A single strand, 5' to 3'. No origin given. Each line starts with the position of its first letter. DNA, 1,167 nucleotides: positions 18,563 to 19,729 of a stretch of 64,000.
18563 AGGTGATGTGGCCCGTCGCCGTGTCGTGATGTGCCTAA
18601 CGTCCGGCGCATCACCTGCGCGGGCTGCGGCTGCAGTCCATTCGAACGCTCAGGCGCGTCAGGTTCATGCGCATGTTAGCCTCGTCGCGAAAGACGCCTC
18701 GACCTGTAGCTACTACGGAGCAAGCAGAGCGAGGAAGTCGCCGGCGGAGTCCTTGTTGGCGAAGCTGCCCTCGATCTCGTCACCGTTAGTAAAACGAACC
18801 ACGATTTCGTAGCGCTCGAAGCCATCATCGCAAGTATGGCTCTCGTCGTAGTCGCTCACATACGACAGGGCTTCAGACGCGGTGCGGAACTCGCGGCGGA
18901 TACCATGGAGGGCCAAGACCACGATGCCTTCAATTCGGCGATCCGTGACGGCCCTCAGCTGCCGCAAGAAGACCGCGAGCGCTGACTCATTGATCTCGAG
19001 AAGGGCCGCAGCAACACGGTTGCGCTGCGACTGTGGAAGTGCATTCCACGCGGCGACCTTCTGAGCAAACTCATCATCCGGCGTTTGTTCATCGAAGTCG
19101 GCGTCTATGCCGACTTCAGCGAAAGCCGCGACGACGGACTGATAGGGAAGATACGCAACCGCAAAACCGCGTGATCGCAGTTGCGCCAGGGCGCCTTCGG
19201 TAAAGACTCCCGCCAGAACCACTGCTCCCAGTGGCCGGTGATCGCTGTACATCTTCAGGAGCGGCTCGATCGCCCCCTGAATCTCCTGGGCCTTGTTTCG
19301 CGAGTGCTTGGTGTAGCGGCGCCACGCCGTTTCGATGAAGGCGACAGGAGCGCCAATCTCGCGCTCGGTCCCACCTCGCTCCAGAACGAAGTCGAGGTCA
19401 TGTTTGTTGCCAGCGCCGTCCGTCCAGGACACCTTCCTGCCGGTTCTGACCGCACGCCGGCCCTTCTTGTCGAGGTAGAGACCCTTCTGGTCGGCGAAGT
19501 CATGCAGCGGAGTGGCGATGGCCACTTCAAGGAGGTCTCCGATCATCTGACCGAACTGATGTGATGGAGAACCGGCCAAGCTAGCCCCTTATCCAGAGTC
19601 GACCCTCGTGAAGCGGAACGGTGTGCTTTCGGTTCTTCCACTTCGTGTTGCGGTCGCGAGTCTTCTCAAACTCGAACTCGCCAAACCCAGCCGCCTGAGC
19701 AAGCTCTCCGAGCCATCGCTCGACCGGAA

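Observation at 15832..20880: Accessory island: ISAzo13-family IS, 66-bp structured repeats, lipoprotein, decayed PNPOx-family gene and a lower-GC restriction-modification pair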

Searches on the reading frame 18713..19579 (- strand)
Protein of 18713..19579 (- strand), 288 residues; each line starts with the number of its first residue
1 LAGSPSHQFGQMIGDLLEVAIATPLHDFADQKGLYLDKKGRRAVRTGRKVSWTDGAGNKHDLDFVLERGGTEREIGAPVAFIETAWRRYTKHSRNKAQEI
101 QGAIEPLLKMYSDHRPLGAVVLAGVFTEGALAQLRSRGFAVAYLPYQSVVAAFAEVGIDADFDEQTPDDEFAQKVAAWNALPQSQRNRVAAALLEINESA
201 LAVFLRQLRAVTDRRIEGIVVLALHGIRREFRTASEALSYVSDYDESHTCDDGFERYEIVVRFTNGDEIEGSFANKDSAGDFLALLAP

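Call 3: search_protein_families(library=pfam, proteins=[window:18713-19579:-], max_evalue=0.01)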
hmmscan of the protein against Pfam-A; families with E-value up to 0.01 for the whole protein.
window:18713-19579:- (288 aa): 0 families

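Call 4: search_protein_families(library=ncbifam, proteins=[window:18713-19579:-], max_evalue=0.01)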
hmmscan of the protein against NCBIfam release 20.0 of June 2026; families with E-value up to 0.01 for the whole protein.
window:18713-19579:- (288 aa): 0 families

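Call 14: find_homologous_proteins(query=window:18713-19579:-)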
Query window:18713-19579:- (288 aa): 3826 proteins with E <= 0.001 among 8000 candidates; the best 120 are listed.
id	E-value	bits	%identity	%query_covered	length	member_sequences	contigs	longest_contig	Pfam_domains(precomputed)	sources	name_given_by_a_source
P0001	5.1e-186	635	100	100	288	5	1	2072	-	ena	-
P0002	1.2e-116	407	66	100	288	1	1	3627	-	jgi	jgi:hypothetical protein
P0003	5.4e-100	352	58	98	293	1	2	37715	-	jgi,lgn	jgi:hypothetical protein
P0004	8.1e-99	349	58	98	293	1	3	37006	-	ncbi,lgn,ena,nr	ncbi:MAG: hypothetical protein A3F68_08125 [Acidobacteria bacterium RIFCSPLOWO2_12_FULL_54_10]|nr:MA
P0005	4.9e-97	343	58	98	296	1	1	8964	-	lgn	-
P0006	5.0e-97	343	57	98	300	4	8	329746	-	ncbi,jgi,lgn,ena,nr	ncbi:MAG TPA: hypothetical protein VFA33_06210 [Bryobacteraceae bacterium]|nr:hypothetical protein [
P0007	8.3e-97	342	58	100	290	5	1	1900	-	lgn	-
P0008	9.4e-97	342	58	100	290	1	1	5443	-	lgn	-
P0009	7.4e-96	339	57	98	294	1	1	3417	-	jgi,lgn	jgi:hypothetical protein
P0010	4.4e-95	336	58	100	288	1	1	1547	-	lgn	-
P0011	5.1e-95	336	53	100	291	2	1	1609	-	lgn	-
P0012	7.8e-95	336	57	100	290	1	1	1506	-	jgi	jgi:hypothetical protein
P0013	8.8e-95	335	57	100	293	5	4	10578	-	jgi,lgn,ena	-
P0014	9.5e-95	335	58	100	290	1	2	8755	-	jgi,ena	-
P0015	1.3e-94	335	55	100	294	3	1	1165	-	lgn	-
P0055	1.8e-92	328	54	100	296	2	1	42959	-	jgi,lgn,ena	-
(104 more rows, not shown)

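Call 15: search_protein_families(library=padloc, proteins=[window:18713-19579:-], max_evalue=0.1)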
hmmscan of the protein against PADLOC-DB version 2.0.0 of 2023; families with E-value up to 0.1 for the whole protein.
window:18713-19579:- (288 aa): 2 families
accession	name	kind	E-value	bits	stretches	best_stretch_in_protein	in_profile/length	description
PDLC03525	REase_II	-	2.4e-64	215.7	1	1-284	1-285/288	Type II restriction enzyme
PDLC03541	REase_II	-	6.8e-29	99.2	1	4-170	7-173/308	Type II restriction enzyme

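Call 16: search_solved_structures(query=window:18713-19579:-, max_evalue=10)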
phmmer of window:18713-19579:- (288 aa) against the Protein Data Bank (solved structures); distinct sequences matched with E-value up to 10: 3.
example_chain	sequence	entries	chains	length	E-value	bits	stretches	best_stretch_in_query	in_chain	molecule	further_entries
1vbk_A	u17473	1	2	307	0.32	13.7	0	171-211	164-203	hypothetical protein PH1313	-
3lfp_A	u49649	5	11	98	0.88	12.2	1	164-189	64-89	Csp231I C protein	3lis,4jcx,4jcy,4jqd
1fxw_F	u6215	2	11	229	1.3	11.7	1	86-138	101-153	PLATELET-ACTIVATING FACTOR ACETYLHYDROLASE IB BETA SUBUNIT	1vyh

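Call 30: search_solved_structures(query=A2, max_evalue=10)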
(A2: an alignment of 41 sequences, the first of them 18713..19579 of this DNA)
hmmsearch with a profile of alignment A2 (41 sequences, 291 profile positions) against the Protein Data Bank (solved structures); distinct sequences matched with E-value up to 10: 1.
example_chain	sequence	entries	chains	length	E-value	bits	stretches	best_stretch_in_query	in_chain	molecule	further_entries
9j35_A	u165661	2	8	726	1.5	11.2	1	79-134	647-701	Probable cyclic nucleotide-gated ion channel 5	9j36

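Call 35: predict_structure(alignment_id=A2)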
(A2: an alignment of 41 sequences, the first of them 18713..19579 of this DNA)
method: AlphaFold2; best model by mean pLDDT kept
length: 288 residues; sequences in the alignment: 41
mean_pLDDT: 93.2   pTM: 0.89
mean pLDDT of the five models: 93.2, 92.8, 91.9, 91.9, 91.5
residues with pLDDT >= 90: 249; 70-90: 31; 50-70: 7; < 50: 1
segments of 3 or more residues with pLDDT < 50: none
pLDDT, mean of each block of 10 residues (from residue 1): 82 96 98 97 95 97 98 97 91 86 97 95 95 97 97 98 93 97 97 98 97 94 84 95 80 77 94 91 88
secondary structure, 60 per line:
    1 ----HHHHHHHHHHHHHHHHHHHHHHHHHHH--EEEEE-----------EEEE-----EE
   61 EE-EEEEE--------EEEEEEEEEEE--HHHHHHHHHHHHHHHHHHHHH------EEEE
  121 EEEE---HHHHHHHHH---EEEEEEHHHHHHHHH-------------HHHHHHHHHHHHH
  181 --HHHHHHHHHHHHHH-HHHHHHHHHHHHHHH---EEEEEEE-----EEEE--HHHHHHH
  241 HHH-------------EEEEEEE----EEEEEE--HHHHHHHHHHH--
elements in order: H5-31 E34-38 E50-53 E59-62 E64-68 E77-87 H90-110 E117-124 H128-136 E140-145 H146-154 H168-180 H183-196 H198-212 E216-222 E228-231 H234-243 E257-263 E268-273 H276-286

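Call 61: find_encoding_contigs(protein=P0002, flank=5000, max_places=4)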
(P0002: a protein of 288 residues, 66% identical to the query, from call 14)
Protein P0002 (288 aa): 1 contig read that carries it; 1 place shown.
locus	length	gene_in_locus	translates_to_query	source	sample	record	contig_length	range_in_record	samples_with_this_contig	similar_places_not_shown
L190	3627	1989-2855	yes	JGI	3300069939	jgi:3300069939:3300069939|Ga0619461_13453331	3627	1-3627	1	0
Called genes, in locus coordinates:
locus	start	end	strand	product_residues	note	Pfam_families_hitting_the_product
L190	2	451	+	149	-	?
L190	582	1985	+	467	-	PF01555:N6_N4_Mtase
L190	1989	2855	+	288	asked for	-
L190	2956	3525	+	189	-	-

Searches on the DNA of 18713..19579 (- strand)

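Call 62: search_with_rna_model(model_id=R1, sources=[L190, L009, L010, L011, L012, L013, L014, L015, L016, L017, L018, L019, L020, L021, L022, L023, L024, L025, L026, L027, L028, L029, L030, L031, L032, L033, L034, L035, L036, L037, L038, L039, L040, L041, L042, L043, L044, L045, L046, L047, L048, L049, L050, L051, L052, L053, L054, L055, L056, L057, L058, L059, L060, L061, L062, L063, L064, L065, L066, L067, L068, L069, L070, L071, L072, L073, L074, L075, L076, L077, L078, L079, L080, L081, L082, L083, L084, L085, L086, L087, L088], max_evalue=0.01, show_alignments=3)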
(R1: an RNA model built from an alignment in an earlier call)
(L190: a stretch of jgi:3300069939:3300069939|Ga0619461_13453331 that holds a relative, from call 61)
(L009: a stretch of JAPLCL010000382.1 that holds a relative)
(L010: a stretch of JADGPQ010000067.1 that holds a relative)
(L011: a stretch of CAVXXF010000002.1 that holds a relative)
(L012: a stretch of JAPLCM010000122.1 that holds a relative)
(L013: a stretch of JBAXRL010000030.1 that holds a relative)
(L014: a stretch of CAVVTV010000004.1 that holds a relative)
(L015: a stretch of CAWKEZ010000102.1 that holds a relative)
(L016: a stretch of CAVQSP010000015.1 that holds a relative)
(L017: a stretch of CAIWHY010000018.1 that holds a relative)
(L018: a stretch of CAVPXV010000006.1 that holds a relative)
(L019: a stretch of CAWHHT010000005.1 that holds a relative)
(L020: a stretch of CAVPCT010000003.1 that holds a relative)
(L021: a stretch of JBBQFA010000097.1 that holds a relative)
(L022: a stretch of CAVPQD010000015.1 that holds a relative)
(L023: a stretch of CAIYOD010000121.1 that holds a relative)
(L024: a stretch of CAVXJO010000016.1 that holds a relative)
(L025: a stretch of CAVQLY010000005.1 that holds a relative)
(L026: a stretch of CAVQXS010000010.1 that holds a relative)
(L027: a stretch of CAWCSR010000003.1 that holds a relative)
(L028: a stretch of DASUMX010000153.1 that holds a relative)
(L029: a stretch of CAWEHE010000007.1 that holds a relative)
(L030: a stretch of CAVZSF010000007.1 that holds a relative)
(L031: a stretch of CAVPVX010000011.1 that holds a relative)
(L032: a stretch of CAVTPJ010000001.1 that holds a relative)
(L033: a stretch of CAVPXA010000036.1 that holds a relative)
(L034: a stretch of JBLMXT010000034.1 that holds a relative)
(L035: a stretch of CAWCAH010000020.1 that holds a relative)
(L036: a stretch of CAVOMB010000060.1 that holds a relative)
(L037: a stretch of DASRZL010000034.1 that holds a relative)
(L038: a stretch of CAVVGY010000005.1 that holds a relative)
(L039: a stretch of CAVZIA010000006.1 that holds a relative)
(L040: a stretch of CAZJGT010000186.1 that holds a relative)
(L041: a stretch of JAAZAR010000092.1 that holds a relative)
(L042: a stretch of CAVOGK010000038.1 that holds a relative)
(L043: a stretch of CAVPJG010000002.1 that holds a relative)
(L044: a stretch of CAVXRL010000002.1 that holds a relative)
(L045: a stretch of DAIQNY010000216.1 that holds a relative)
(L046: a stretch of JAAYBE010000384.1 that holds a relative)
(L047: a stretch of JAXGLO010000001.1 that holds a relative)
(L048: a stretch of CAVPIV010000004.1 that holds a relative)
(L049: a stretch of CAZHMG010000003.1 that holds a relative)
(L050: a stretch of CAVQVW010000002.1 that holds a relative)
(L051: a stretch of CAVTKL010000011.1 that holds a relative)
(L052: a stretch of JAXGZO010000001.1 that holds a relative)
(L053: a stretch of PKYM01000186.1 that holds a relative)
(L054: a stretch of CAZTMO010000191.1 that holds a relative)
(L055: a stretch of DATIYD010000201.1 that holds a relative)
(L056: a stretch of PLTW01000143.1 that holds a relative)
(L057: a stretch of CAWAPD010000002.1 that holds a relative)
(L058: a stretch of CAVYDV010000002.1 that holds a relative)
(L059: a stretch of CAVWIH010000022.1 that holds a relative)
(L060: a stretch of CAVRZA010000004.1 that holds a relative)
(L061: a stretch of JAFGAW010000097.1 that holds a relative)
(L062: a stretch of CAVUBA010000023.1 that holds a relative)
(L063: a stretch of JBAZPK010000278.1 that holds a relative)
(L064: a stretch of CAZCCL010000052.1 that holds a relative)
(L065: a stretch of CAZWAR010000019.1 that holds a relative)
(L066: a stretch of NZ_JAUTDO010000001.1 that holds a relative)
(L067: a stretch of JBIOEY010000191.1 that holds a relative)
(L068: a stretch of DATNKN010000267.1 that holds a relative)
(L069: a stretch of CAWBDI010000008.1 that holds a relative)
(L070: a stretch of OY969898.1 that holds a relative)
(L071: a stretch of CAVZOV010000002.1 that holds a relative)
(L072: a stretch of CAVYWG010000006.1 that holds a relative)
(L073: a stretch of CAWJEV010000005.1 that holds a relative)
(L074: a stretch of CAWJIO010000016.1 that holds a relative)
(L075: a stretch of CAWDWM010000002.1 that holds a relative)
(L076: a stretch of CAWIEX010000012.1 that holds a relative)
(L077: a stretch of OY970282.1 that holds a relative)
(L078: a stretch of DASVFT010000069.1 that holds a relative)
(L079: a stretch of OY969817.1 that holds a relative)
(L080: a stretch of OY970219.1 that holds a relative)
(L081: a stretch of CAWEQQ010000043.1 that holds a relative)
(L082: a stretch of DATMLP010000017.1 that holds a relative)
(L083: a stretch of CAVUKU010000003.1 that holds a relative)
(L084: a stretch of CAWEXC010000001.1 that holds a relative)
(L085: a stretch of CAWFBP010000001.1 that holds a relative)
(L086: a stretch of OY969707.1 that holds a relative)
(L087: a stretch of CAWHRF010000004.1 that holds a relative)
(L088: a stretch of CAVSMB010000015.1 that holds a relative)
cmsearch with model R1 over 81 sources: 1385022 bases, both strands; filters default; matches with E-value up to 0.01: 0.
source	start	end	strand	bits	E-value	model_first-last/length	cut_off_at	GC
